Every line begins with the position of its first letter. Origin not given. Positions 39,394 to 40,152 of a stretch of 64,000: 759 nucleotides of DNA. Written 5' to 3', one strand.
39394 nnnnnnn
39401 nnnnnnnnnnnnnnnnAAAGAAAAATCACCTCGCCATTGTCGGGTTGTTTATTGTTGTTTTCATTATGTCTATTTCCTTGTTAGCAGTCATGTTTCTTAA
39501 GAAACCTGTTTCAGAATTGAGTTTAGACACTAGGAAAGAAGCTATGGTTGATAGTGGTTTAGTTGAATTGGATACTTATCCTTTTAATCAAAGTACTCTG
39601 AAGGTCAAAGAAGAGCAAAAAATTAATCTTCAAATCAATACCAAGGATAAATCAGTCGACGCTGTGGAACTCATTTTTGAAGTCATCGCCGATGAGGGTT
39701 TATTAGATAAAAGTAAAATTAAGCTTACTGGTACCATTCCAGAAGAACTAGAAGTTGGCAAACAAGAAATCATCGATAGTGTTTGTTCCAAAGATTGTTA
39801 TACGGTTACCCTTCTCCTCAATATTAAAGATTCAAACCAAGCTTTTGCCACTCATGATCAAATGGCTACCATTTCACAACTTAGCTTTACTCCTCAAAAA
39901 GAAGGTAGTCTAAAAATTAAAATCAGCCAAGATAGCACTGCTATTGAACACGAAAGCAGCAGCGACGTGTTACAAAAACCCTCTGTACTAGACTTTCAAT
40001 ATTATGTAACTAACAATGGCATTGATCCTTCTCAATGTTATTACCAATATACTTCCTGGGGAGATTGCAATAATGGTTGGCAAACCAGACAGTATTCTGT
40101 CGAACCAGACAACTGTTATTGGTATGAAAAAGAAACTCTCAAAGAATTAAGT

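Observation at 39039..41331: Dockerin-like small protein translationally coupled to a Cys-rich surface protein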

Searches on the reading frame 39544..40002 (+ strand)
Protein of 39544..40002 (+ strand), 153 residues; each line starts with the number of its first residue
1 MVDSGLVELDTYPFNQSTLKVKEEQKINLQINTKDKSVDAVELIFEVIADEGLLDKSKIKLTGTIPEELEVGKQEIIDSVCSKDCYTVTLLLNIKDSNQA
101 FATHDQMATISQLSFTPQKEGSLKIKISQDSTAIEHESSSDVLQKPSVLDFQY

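Call 50: search_solved_structures(query=A5, max_evalue=10, show_alignments=2)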
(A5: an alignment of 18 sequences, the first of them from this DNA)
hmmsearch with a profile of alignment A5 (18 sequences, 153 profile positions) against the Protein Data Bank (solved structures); distinct sequences matched with E-value up to 10: 0.
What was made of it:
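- On Cohesin (Pfam PF00963): The narrower profile A5 finds nothing (call 50).
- The family-only profile finds nothing in PDB (call 50).
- Tried and rejected: The family-only cohesin-domain profile against PDB gave 0 hits (call 50).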

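Call 51: search_protein_families(library=pfam, alignment_id=A5, max_evalue=10)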
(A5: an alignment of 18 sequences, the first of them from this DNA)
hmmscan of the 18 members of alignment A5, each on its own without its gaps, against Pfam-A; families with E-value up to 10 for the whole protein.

A. member 1, seq(153 aa): 2 families
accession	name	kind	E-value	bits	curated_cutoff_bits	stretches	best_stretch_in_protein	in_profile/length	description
PF00630.25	Filamin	-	0.097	14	26.9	1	57-134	5-87/93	Filamin/ABP280 repeat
PF13473.12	Cupredoxin_1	-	0.19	12.2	27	1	12-45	30-61/104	Cupredoxin-like domain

B. families by the number of members that match (of 18 scanned): 16 families
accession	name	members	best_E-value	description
PF25564.1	DUF7933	5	0.0012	Domain of unknown function (DUF7933)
PF03100.22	CcmE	4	0.024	CcmE domain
PF00630.25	Filamin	4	0.079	Filamin/ABP280 repeat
PF03393.22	Matrix_Pneumo_N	2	0.014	Pneumovirus matrix protein N-terminal domain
PF17269.7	DUF5335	1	0.0042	Family of unknown function (DUF5335)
PF14218.11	COP23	1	0.019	Circadian oscillating protein COP23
PF03178.21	CPSF_A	1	0.045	CPSF A subunit region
PF00963.24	Cohesin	1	0.071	Cohesin domain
PF22021.2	RbmA-like_FnIII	1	0.084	RbmA-like, FnIII domain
PF25051.1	WHD_MCM8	1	0.095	MCM8 winged helix domain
PF11312.14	Methyltransf_34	1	0.1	Putative SAM-dependent methyltransferase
PF21461.3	HL_N-beta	1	0.11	Hyaluronate lyase, N-terminal beta-sheet domain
PF25099.1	GOLD_PATL1_C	1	0.13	Patellin-1-like, C-terminal GOLD domain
PF13584.12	BatD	1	0.15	BatD DUF11 like domain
PF22372.1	BA_2335-like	1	0.16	BA_2335-like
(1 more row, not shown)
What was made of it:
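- Closest known: Type I cohesin-dockerin pairs of single-cohesin anchoring scaffoldins. Different: The cohesin is too divergent for Pfam PF00963 (call 51).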

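Call 63: search_protein_representatives(alignment_id=A5)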
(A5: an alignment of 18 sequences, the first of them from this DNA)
Query: 18 sequences, 153 profile positions. Proteins with E-value up to 0.001 (for the whole library): 34; up to 1e-10: 9; up to 1e-30: 4. The best 34 are listed.
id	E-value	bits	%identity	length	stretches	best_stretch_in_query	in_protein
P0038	1.0e-62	227.1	-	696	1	1-153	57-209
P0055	1.5e-56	207.0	-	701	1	2-153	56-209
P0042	2.1e-54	200.1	-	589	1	1-153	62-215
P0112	2.9e-31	125.0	-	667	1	5-153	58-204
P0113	1.5e-21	93.4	-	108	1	1-58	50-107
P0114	2.8e-15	73.0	-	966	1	3-125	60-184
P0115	2.5e-13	66.7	-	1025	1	9-148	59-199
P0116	7.3e-12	61.9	-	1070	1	2-129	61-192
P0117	2.3e-11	60.3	-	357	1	18-143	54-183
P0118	1.8e-09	54.2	-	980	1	17-140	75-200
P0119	2.0e-09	54.0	-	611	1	2-137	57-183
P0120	2.4e-09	53.8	-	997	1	2-151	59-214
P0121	1.4e-08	51.3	-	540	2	16-152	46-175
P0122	3.4e-08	50.0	-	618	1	2-134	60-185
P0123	1.6e-07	47.8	-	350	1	17-147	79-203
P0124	6.0e-07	46.0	-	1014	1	3-144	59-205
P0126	2.3e-06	44.1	-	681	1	2-137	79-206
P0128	2.5e-06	44.0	-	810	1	3-153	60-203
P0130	3.6e-06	43.5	-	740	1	2-148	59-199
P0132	5.2e-05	39.7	-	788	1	2-153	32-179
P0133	5.8e-05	39.5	-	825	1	19-132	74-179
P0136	1.0e-04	38.7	-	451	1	17-152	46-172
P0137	1.8e-04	37.9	-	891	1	24-153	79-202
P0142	6.3e-04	36.2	-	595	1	25-144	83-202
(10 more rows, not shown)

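Call 64: search_protein_families(library=pfam, proteins=[P0112, P0114, P0115, P0116, P0117, P0118, P0119, P0120, P0121, P0122], max_evalue=0.1)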
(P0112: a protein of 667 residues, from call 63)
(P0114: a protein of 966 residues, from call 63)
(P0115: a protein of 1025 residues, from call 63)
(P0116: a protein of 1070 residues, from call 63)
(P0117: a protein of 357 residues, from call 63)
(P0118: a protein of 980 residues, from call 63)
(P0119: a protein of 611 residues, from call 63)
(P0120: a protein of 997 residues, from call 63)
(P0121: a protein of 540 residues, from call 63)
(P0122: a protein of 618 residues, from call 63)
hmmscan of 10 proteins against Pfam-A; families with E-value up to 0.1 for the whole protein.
P0112 (667 aa): 2 families
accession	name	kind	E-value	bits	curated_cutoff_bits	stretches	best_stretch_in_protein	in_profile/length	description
PF23416.1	DUF7107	-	0.012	16.4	24.6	1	503-534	2-32/48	Domain of unknown function (DUF7107)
PF21164.2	Dumpy_DPY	-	0.022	15.1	27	1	446-466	4-24/24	Dumpy, DPY module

P0114 (966 aa): 1 family
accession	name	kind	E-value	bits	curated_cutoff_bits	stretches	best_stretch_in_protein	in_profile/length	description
PF21164.2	Dumpy_DPY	-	0.00025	21.4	27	2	738-758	4-24/24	Dumpy, DPY module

P0115 (1025 aa): 0 families

P0116 (1070 aa): 0 families

P0117 (357 aa): 0 families

P0118 (980 aa): 1 family
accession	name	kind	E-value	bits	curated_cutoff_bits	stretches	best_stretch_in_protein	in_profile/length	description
PF16492.10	Cadherin_C_2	-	0.007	17.5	31.5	0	753-797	18-63/85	Cadherin cytoplasmic C-terminal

P0119 (611 aa): 4 families
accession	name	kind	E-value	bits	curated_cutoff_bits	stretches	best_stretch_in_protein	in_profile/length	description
PF19119.5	DUF5803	-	0.017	15.1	25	1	99-203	6-105/196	Family of unknown function (DUF5803)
PF16492.10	Cadherin_C_2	-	0.024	15.8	31.5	0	437-493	7-57/85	Cadherin cytoplasmic C-terminal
PF13273.12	DUF4064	-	0.029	15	32.1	0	10-40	48-78/102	Protein of unknown function (DUF4064)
PF20712.2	CyanoTRADDas_TM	-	0.035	14.6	24.3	0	7-35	1-29/68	Cyanobacterial TRADD-N associated 2-Transmembrane domain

P0120 (997 aa): 1 family
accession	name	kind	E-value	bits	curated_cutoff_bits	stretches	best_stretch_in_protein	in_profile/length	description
PF25592.1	DUF7937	-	0.069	12.4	31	0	860-895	199-236/402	Domain of unknown function (DUF7937)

P0121 (540 aa): 2 families
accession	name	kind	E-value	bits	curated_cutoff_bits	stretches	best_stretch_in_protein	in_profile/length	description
PF00404.24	Dockerin_1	-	9.6e-05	22.9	22.9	1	477-527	2-53/57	Dockerin type I domain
PF20497.3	SWI-SNF_Ssr4_C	-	0.00015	21.7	22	1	317-425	231-342/456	SWI/SNF and RSC complexes subunit Ssr4 C-terminal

P0122 (618 aa): 1 family
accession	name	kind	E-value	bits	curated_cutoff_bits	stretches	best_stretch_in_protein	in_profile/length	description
PF07473.16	Toxin_11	-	0.026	15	25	1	367-388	1-22/28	Spasmodic peptide gm9a; conotoxin from Conus species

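Call 65: search_protein_families(library=pfam, proteins=[P0123, P0124, P0126, P0128, P0130, P0132, P0133, P0136, P0137, P0142], max_evalue=0.1)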
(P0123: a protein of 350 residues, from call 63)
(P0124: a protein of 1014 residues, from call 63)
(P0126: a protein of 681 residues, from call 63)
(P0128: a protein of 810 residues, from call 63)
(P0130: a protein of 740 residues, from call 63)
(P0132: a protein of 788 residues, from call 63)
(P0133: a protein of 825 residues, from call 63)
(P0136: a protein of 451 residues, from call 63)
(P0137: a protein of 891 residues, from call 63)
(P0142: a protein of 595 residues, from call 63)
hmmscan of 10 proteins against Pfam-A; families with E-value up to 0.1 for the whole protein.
P0123 (350 aa): 0 families

P0124 (1014 aa): 2 families
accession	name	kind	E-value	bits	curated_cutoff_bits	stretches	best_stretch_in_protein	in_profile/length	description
PF25788.1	Ig_Rha78A_N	-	0.0097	16.6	27.4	1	240-325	17-101/105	Rha78A-like, N-terminal immunoglobulin domain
PF10411.14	DsbC_N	-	0.069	13.2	25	0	768-804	21-57/70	Disulfide bond isomerase protein N-terminal domain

P0126 (681 aa): 1 family
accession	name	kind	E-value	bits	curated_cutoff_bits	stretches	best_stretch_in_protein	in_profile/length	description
PF13314.11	DUF4083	-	0.049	14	25.4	0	460-501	10-49/57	Domain of unknown function (DUF4083)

P0128 (810 aa): 0 families

P0130 (740 aa): 1 family
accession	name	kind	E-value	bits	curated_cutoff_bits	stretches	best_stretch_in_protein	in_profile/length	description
PF21164.2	Dumpy_DPY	-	0.0052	17.1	27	1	263-283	4-24/24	Dumpy, DPY module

P0132 (788 aa): 2 families
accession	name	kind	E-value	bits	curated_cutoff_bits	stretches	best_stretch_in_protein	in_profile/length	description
PF21164.2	Dumpy_DPY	-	0.0074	16.7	27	1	463-483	4-24/24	Dumpy, DPY module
PF05616.18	Neisseria_TspB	-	0.082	11.8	20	0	490-566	316-390/517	Neisseria meningitidis TspB protein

P0133 (825 aa): 0 families

P0136 (451 aa): 2 families
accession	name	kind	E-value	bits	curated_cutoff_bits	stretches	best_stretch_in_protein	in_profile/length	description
PF23416.1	DUF7107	-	0.0048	17.6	24.6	1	279-308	2-30/48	Domain of unknown function (DUF7107)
PF21164.2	Dumpy_DPY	-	0.039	14.4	27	0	279-297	4-22/24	Dumpy, DPY module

P0137 (891 aa): 3 families
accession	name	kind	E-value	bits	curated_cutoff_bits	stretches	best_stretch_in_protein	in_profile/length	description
PF00404.24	Dockerin_1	-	0.00072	20.1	22.9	1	847-882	20-52/57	Dockerin type I domain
PF17161.10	DUF5123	-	0.0039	18.8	35.1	1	422-521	3-97/113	Domain of unknown function (DUF5123)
PF16837.10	SF3A3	-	0.041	14.4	27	0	675-698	9-29/49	Pre-mRNA-splicing factor SF3A3, of SF3a complex, Prp9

P0142 (595 aa): 1 family
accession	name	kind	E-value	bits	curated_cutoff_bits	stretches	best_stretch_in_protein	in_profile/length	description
PF23416.1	DUF7107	-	0.052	14.3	24.6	1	401-430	2-30/48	Domain of unknown function (DUF7107)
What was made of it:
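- On Cohesin (Pfam PF00963): None of 20 distant relatives hits (calls 64, 65).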

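Call 69: search_solved_structures(query=A6, max_evalue=10, show_alignments=3)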
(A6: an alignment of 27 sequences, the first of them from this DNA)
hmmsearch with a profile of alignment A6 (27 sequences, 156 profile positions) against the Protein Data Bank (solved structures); distinct sequences matched with E-value up to 10: 4.
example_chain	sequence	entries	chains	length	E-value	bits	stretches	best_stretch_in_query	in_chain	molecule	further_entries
5m2s_A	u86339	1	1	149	0.00059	22.9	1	17-83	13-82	Putative cellulosomal scaffoldin protein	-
5m2o_A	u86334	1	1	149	0.00069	22.7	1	16-83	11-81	Putative cellulosomal scaffoldin protein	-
5aoz_A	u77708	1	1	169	0.00083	22.4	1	16-83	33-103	PUTATIVE CELLULOSOMAL SCAFFOLDIN PROTEIN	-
8s3o_A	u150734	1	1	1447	1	12.4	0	101-127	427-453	CD109 antigen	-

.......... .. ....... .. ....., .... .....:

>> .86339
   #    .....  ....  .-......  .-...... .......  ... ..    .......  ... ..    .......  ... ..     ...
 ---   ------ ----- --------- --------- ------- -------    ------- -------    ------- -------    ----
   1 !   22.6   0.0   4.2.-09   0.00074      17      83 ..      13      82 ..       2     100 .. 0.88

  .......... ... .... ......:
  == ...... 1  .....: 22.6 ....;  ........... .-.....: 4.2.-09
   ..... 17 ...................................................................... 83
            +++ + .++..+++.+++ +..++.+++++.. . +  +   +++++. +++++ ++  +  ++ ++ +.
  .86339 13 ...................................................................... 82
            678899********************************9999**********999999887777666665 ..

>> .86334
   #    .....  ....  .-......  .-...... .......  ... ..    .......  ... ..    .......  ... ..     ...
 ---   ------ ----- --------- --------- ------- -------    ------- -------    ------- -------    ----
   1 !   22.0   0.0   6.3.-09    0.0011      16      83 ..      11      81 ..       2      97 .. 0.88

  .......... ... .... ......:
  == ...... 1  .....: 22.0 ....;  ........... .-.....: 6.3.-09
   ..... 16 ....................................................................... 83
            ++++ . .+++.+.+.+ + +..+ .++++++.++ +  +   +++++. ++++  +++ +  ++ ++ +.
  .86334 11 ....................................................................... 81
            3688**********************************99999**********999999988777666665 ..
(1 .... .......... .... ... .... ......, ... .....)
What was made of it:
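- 39556..40002 (+): Cohesin-like beta-sandwich module (residues 52-200). Expanded profile A6 significantly hits only R. flavefaciens ScaB cohesins 5m2s/5m2o/5aoz, E 6e-4 to 8e-4 (call 69).
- On Cohesin (Pfam PF00963): The expanded profile A6 hits only R. flavefaciens ScaB cohesins in PDB, E 6e-4 to 8e-4, over about 70 residues (call 69).
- The expanded profile A6 significantly hits only cohesins in PDB (E 6e-4, call 69).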

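Call 70: find_encoding_contigs(protein=P0114, flank=5000, max_places=2)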
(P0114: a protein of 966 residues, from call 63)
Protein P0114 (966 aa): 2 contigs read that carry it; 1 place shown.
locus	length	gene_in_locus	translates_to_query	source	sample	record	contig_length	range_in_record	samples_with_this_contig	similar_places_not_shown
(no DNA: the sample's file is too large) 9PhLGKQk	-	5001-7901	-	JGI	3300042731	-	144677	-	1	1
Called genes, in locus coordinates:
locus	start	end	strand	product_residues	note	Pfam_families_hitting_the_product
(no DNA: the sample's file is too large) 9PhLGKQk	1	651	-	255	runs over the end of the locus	PF01326:PPDK_N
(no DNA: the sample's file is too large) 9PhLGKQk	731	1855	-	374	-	PF01326:PPDK_N, PF00391:PEP-utilizers (faint)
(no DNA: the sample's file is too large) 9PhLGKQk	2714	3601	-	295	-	PF00483:NTP_transferase, PF12804:NTP_transf_3 (weak)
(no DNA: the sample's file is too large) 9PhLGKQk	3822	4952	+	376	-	PF00801:PKD, PF17963:Big_9 (weak), PF18911:PKD_4, PF22352:K319L-like_PKD (weak), PF21027:Sde0182_C (faint), PF00801:PKD, PF17963:Big_9 (weak), PF18911:PKD_4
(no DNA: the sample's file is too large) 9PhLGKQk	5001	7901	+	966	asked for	-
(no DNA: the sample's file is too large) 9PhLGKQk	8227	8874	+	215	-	PF02357:NusG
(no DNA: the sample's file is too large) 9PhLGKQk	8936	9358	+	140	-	PF03946:Ribosomal_L11_N, PF00298:Ribosomal_L11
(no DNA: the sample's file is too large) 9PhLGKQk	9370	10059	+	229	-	PF00687:Ribosomal_L1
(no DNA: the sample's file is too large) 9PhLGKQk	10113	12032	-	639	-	PF07973:tRNA_SAD, PF00587:tRNA-synt_2b, PF03129:HGTP_anticodon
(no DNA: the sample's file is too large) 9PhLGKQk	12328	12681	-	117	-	-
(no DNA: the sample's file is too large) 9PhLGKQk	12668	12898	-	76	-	-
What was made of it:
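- In one far relative the upstream gene is a PKD-repeat protein with no dockerin on record (call 70).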

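Call 71: find_encoding_contigs(protein=P0121, flank=5000, max_places=2)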
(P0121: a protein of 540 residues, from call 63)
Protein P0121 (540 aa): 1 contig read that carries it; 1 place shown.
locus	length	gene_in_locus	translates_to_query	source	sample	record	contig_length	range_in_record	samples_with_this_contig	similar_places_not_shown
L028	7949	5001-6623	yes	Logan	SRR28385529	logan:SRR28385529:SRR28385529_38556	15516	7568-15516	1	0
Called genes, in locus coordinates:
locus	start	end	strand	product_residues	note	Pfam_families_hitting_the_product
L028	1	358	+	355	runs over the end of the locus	PF01594:AI-2E_transport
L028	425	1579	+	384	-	PF00814:TsaD, PF22521:HypF_C_2 (weak)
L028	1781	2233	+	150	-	-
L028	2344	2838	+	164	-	-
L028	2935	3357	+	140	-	PF03946:Ribosomal_L11_N, PF00298:Ribosomal_L11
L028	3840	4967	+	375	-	PF00404:Dockerin_1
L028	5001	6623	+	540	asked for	-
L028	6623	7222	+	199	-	-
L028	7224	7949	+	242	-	?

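Call 72: find_encoding_contigs(protein=P0115, flank=4000, max_places=1)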
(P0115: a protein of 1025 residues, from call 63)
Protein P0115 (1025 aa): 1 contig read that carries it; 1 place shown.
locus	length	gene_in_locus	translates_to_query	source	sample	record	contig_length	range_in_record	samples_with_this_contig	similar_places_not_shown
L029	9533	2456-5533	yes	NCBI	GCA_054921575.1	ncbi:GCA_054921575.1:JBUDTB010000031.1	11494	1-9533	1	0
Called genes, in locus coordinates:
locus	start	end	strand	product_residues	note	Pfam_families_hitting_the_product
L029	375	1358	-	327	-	PF00483:NTP_transferase, PF12804:NTP_transf_3 (weak)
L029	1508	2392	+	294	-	PF00404:Dockerin_1 (weak)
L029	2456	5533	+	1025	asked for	-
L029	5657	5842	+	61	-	PF00584:SecE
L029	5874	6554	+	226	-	PF02357:NusG, PF00467:KOW (faint)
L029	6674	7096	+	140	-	PF03946:Ribosomal_L11_N, PF00298:Ribosomal_L11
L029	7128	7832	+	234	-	PF00687:Ribosomal_L1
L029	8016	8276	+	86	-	-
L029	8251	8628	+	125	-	PF02661:Fic (faint)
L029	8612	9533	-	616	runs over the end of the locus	PF07973:tRNA_SAD, PF00587:tRNA-synt_2b, PF03129:HGTP_anticodon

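Call 73: find_encoding_contigs(protein=P0119, flank=4000, max_places=1)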
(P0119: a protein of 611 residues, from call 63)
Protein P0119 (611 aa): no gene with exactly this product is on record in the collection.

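Call 74: find_encoding_contigs(protein=P0137, flank=4000, max_places=1)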
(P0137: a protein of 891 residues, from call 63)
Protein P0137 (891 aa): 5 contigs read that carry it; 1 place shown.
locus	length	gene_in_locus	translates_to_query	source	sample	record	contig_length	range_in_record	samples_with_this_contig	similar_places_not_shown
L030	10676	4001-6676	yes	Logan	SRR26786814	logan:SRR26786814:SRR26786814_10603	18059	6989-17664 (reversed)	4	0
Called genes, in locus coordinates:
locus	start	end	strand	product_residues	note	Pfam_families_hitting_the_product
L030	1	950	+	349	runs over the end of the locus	PF00404:Dockerin_1 (faint)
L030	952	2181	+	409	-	-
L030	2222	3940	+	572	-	PF00041:fn3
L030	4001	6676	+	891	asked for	PF13229:Beta_helix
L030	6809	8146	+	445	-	-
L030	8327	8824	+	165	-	-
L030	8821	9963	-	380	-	PF05977:MFS_3 (weak), PF07690:MFS_1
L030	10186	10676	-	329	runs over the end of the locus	-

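Call 75: find_encoding_contigs(protein=P0128, flank=4000, max_places=1)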
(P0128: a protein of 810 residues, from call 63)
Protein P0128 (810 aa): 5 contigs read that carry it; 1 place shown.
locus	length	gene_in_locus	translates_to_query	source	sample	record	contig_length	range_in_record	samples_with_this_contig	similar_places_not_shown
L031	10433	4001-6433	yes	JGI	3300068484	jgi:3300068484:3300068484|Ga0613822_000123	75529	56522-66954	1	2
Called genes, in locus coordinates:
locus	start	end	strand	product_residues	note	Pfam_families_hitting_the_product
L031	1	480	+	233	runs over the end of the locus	PF26549:Tricorn_N, PF26550:Tricorn_2nd (weak), PF07676:PD40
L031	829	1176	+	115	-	PF05973:Gp49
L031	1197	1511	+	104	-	PF01381:HTH_3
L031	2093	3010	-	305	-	PF00483:NTP_transferase, PF12804:NTP_transf_3 (weak)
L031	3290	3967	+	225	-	PF27854:Heavy_Cys_CGP (weak), PF00404:Dockerin_1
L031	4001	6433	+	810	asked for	-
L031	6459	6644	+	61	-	PF00584:SecE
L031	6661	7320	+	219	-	PF02357:NusG, PF00467:KOW (weak)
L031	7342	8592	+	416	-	-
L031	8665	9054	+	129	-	-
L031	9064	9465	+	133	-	PF02661:Fic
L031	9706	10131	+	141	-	PF03946:Ribosomal_L11_N, PF00298:Ribosomal_L11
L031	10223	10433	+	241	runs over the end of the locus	PF00687:Ribosomal_L1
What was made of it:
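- Adjacency is conserved over very deep divergence, with different dockerin-protein architectures (calls 72, 75).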
